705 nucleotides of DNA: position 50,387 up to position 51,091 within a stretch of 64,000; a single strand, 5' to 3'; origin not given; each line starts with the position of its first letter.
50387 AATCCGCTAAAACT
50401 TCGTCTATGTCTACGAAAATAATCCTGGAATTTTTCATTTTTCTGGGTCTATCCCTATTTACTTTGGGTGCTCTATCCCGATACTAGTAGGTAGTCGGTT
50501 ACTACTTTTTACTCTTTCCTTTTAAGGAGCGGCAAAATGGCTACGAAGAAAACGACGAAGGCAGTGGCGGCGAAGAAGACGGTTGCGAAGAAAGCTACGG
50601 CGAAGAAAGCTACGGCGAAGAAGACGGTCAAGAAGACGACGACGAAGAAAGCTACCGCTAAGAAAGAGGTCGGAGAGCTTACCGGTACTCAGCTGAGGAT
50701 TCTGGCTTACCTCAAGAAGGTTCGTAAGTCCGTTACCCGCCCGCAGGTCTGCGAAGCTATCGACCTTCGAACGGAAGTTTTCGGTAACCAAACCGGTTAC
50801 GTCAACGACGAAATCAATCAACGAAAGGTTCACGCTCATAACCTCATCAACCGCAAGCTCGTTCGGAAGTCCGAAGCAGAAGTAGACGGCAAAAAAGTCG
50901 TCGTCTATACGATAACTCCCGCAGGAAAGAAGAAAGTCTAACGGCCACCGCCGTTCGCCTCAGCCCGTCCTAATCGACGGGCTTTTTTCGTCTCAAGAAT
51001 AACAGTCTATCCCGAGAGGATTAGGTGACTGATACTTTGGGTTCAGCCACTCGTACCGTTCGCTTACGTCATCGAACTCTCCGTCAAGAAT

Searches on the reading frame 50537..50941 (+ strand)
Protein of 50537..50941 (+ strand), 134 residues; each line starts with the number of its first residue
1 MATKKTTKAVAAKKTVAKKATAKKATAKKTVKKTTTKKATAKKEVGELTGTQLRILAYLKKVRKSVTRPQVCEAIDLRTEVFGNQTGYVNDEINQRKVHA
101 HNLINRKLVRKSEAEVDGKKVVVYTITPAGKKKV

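Call 77: search_protein_families(library=ncbifam, max_evalue=0.01, proteins=[window:50537-50941:+])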
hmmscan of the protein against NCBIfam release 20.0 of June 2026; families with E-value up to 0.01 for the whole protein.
window:50537-50941:+ (134 aa): 2 families
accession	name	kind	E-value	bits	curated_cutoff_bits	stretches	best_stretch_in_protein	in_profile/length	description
NF050153.2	Rv3852_fam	equivalog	0.0011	19.5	100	1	4-43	22-62/145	Rv3852 family protein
NF038052.1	histone_lik_HC2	exception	0.0066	16.7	135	1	6-71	48-116/201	histone H1-like DNA-binding protein Hc2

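Call 82: search_protein_families(library=pfam, max_evalue=0.01, proteins=[window:50537-50941:+])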
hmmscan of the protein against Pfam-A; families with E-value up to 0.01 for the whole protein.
window:50537-50941:+ (134 aa): 1 family
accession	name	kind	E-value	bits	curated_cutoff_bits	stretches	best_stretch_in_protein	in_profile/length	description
PF07382.16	HC2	-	0.00063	20.3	40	1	4-122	7-110/194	Histone H1-like nucleoprotein HC2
